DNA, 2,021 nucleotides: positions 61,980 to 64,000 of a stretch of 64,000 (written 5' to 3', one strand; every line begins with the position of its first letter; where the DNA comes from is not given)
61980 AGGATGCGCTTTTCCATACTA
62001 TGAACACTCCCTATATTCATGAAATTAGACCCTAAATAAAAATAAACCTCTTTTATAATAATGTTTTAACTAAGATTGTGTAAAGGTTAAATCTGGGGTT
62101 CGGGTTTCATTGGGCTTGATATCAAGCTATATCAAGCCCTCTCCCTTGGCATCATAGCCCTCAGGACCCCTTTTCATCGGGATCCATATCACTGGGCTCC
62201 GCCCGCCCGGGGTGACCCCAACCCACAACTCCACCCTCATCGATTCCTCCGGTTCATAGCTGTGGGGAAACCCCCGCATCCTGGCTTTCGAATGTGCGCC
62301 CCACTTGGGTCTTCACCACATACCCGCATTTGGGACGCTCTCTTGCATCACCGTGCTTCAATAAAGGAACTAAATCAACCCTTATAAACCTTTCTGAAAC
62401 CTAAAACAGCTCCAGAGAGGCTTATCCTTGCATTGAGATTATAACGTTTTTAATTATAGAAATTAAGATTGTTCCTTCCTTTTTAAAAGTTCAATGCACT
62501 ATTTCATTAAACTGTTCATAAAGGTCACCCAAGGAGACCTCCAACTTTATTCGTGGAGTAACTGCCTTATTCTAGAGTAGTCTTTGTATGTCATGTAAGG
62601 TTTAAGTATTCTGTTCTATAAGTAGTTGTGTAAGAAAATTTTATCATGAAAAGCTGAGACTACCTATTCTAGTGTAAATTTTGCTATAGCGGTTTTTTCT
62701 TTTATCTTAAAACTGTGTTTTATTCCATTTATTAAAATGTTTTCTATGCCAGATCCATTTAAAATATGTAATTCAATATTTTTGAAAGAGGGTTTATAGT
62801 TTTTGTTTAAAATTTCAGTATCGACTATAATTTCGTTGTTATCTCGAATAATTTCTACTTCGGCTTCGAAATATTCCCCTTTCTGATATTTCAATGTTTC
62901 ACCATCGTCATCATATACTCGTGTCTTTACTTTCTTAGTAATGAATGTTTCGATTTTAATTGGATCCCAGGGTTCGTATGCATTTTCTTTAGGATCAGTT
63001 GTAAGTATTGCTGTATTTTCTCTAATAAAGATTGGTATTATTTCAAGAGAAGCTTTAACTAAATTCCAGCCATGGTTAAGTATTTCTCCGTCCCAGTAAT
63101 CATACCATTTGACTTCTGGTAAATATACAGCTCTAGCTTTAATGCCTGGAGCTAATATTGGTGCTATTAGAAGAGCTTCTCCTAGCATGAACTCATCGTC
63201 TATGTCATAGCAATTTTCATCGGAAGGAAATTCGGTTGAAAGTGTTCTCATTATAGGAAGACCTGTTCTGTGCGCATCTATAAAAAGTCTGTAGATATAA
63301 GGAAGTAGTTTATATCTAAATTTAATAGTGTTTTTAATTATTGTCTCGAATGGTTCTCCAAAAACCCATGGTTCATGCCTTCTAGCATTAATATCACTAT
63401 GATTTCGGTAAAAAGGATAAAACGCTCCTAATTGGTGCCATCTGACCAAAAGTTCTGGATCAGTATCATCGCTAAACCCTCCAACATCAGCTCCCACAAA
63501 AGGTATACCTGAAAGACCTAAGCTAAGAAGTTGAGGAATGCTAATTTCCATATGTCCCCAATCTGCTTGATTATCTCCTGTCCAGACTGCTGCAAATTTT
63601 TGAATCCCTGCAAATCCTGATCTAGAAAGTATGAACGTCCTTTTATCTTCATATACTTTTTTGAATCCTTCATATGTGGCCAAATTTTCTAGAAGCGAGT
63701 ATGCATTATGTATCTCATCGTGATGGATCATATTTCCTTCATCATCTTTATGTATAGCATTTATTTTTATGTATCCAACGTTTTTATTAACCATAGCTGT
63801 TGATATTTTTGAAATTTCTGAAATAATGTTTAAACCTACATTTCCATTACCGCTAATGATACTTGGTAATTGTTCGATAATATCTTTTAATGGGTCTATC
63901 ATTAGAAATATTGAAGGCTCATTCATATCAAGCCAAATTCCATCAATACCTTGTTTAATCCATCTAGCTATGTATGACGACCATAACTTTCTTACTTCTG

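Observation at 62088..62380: Second GC-rich structured RNA candidate with its own TATA box, between an ATP-grasp gene and malA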

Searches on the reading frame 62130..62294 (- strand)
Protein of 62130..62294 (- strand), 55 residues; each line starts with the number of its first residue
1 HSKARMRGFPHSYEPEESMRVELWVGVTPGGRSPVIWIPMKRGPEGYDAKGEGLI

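Call 56: find_homologous_proteins(query=window:62130-62294:-, max_evalue=0.001)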
Query seq(55 aa) (55 aa): 56 proteins with E <= 0.001 among 56 candidates.
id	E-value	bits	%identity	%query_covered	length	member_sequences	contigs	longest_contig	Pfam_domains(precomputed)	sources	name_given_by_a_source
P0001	5.5e-23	97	90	91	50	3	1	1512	-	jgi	jgi:hypothetical protein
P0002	1.1e-22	96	85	95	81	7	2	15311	-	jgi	-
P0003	2.7e-21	92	83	95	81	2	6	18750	-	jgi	jgi:hypothetical protein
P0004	3.2e-21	92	79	96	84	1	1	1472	-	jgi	jgi:hypothetical protein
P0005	9.0e-20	87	81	85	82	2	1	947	-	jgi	jgi:hypothetical protein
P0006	9.8e-20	87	77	95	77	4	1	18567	-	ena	-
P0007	1.3e-19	87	82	89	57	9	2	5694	-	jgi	jgi:hypothetical protein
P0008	1.8e-19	86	82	89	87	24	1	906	-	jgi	jgi:hypothetical protein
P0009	2.7e-19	86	78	84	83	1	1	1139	-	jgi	jgi:hypothetical protein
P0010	2.9e-19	86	84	89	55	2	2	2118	-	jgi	-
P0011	3.3e-19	85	81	85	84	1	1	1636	-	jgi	jgi:hypothetical protein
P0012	4.0e-19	85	82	89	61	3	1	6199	-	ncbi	ncbi:MAG: hypothetical protein ACP5IZ_10445 [Thermoprotei archaeon]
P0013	7.6e-19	84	78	91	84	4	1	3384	-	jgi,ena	-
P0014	9.7e-19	84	82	89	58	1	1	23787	-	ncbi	-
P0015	1.1e-18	84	76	93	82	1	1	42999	PF07282.19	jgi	jgi:putative transposase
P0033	2.0e-16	77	73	95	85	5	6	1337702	-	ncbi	ncbi:MAG: hypothetical protein QXF42_03760 [Sulfolobales archaeon]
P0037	6.5e-15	72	73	89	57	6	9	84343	-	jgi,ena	jgi:hypothetical protein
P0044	8.9e-12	62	64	91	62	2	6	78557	-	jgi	-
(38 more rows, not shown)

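Call 59: find_encoding_contigs(protein=P0002, flank=3000, max_places=4)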
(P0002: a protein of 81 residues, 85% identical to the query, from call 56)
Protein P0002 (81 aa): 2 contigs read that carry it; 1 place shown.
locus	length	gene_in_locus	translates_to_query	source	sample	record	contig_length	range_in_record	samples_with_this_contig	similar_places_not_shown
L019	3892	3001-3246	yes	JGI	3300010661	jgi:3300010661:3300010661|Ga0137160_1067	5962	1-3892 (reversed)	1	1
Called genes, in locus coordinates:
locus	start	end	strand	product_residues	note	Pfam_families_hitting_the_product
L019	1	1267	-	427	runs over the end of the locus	PF04894:Nre_N, PF04895:Nre_C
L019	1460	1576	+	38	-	-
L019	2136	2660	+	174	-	PF27234:MJ0013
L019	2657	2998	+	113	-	-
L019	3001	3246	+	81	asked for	-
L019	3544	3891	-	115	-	?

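Call 60: find_encoding_contigs(protein=P0033, flank=3000, max_places=6)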
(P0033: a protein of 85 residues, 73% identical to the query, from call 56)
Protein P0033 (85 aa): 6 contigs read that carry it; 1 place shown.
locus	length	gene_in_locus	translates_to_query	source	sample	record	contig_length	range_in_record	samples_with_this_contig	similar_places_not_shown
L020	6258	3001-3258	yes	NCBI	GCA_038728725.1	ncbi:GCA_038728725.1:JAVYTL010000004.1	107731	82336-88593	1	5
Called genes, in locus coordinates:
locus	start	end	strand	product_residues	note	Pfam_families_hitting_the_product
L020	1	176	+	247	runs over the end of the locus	PF01904:DUF72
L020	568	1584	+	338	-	PF01637:ATPase_2, PF13173:AAA_14 (faint), PF21100:WHD_MCM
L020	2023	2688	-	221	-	PF08241:Methyltransf_11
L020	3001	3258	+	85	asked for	-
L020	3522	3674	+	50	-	-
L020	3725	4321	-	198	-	PF13384:HTH_23 (weak), PF08281:Sigma70_r4_2 (faint), PF13936:HTH_38 (weak), PF14493:HTH_40 (weak)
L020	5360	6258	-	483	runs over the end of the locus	PF02629:CoA_binding, PF13380:CoA_binding_2, PF13607:Succ_CoA_lig, PF19045:Ligase_CoA_2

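Call 61: find_encoding_contigs(protein=P0003, flank=3000, max_places=6)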
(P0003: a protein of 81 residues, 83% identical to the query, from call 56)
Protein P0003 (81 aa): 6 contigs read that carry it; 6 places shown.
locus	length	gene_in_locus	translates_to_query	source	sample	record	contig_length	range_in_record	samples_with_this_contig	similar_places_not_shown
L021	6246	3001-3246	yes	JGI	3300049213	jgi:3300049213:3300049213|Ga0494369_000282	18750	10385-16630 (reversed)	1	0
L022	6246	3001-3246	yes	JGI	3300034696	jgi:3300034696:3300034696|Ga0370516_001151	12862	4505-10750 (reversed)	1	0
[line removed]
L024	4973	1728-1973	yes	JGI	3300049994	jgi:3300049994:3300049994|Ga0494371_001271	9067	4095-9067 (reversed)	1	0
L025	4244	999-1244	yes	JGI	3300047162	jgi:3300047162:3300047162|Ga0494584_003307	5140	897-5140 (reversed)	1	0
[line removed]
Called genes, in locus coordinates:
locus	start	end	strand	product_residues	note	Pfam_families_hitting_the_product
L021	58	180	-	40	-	-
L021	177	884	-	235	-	-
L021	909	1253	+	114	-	-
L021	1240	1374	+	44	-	-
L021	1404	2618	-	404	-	PF01637:ATPase_2, PF13191:AAA_16 (weak), PF13481:AAA_25 (weak), PF00005:ABC_tran (weak), PF00004:AAA (faint), PF13173:AAA_14 (weak)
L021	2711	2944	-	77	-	-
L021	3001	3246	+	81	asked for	-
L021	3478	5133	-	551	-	PF00118:Cpn60_TCP1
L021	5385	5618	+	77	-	PF00833:Ribosomal_S17e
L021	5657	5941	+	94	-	PF09138:Urm1, PF02597:ThiS (weak)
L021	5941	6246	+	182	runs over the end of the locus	-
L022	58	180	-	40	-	-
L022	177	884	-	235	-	-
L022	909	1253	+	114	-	-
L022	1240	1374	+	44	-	-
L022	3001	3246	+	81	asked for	-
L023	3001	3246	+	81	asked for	-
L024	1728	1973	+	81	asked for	-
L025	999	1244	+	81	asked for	-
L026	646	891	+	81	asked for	-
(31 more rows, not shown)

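Call 63: find_encoding_contigs(protein=P0044, flank=3000, max_places=6)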
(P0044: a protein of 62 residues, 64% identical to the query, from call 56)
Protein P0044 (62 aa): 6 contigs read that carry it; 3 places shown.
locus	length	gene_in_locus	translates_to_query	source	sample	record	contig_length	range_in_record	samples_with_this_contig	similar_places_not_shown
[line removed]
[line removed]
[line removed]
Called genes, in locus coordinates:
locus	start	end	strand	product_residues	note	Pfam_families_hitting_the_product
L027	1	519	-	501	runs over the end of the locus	PF01978:TrmB, PF01409:tRNA-synt_2d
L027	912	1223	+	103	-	PF04032:Rpr2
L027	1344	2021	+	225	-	PF00753:Lactamase_B, PF13483:Lactamase_B_3, PF12706:Lactamase_B_2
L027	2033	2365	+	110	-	PF01588:tRNA_bind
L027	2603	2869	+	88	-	-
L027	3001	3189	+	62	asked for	-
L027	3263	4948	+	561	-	PF00999:Na_H_Exchanger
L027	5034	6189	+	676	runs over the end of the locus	PF16177:ACAS_N, PF00501:AMP-binding, PF13193:AMP-binding_C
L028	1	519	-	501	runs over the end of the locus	PF01978:TrmB, PF01409:tRNA-synt_2d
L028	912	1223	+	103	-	PF04032:Rpr2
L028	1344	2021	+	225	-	PF00753:Lactamase_B, PF13483:Lactamase_B_3, PF12706:Lactamase_B_2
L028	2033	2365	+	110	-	PF01588:tRNA_bind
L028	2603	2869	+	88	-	-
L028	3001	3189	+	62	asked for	-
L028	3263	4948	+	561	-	PF00999:Na_H_Exchanger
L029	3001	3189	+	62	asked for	-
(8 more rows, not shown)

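Call 64: find_encoding_contigs(protein=P0037, flank=3000, max_places=8)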
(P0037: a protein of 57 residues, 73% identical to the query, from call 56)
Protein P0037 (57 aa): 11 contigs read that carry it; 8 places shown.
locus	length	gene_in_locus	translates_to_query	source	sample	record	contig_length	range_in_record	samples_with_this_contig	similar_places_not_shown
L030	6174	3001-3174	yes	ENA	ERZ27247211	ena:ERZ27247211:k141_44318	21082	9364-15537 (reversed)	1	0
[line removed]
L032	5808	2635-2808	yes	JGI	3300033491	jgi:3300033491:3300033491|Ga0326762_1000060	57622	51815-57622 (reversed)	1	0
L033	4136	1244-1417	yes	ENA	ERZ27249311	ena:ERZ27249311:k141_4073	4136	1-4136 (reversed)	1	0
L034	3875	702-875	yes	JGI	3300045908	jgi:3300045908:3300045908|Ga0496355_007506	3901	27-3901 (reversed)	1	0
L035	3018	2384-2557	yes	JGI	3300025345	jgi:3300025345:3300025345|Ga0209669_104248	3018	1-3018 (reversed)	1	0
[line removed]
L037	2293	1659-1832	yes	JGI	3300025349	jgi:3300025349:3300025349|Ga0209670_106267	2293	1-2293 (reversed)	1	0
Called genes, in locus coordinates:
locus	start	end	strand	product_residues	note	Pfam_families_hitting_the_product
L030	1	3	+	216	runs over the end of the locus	PF02163:Peptidase_M50 (weak)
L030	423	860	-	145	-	PF01978:TrmB, PF13412:HTH_24, PF09339:HTH_IclR (weak), PF01022:HTH_5 (weak)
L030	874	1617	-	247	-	-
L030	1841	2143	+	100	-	PF27234:MJ0013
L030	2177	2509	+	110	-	PF27234:MJ0013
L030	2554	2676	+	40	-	-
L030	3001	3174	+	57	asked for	-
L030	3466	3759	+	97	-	-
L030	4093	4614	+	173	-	-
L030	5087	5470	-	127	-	PF07889:DUF1664, PF01920:Prefoldin_2 (faint), PF23991:DUF7310 (weak)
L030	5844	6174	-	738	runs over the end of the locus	PF13802:Gal_mutarotas_2, PF01055:Glyco_hydro_31_2nd, PF21365:Glyco_hydro_31_3rd, PF17137:DUF5110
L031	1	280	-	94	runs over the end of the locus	?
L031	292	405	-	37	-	-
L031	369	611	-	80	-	-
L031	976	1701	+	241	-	-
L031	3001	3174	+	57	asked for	-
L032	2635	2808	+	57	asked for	-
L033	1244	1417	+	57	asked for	-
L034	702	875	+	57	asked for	-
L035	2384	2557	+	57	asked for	-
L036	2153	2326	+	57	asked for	-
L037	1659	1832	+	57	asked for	-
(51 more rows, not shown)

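Call 70: find_encoding_contigs(protein=P0001, flank=3000, max_places=4)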
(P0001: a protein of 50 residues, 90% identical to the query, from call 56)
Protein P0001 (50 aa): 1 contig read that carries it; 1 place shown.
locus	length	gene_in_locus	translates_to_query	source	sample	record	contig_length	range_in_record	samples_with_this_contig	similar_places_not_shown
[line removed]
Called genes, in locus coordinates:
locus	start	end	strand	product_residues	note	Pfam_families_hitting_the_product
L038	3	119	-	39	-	?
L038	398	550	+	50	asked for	-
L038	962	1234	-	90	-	-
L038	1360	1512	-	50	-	?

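Call 71: find_encoding_contigs(protein=P0013, flank=3000, max_places=4)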
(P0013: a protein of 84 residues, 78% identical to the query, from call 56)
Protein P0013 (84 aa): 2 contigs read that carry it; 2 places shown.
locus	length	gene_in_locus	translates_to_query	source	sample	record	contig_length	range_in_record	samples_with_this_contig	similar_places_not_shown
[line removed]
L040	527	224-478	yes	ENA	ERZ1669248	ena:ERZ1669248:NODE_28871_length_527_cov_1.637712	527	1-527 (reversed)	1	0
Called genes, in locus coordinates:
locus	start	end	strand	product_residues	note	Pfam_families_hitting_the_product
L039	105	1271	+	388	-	PF07075:NamZ_N, PF20732:NamZ_C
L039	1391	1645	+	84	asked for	-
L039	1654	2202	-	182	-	PF13358:DDE_3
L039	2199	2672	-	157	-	PF13384:HTH_23, PF13551:HTH_29, PF13565:HTH_32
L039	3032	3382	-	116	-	?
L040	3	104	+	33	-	?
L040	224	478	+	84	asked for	-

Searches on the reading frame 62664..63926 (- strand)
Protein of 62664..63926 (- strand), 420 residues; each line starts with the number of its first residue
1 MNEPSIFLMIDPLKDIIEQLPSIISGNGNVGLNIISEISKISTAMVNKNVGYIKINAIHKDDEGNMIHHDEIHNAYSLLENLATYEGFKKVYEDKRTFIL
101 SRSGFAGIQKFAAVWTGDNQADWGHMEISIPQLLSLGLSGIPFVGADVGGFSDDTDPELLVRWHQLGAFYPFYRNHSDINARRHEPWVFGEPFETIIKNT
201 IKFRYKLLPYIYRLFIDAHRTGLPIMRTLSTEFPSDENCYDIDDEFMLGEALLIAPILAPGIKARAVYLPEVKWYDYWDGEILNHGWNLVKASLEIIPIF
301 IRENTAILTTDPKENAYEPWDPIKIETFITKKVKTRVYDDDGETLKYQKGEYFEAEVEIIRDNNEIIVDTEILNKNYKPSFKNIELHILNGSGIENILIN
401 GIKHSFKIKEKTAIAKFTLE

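Call 36: search_protein_families(library=pfam, proteins=[window:62664-63926:-], max_evalue=0.001)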
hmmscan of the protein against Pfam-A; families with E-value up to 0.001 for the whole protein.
window:62664-63926:- (420 aa): 3 families
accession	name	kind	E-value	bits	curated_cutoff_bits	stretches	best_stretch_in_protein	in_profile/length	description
PF01055.32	Glyco_hydro_31_2nd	-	6.5e-66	223.3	23.5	1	58-214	172-328/328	Glycosyl hydrolases family 31 TIM-barrel domain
PF21365.3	Glyco_hydro_31_3rd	-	1.1e-25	90.3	24.4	1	222-307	1-87/87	Glycosyl hydrolase family 31 C-terminal domain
PF17137.9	DUF5110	-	1e-07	32.3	27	1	323-389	2-69/71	Domain of unknown function (DUF5110)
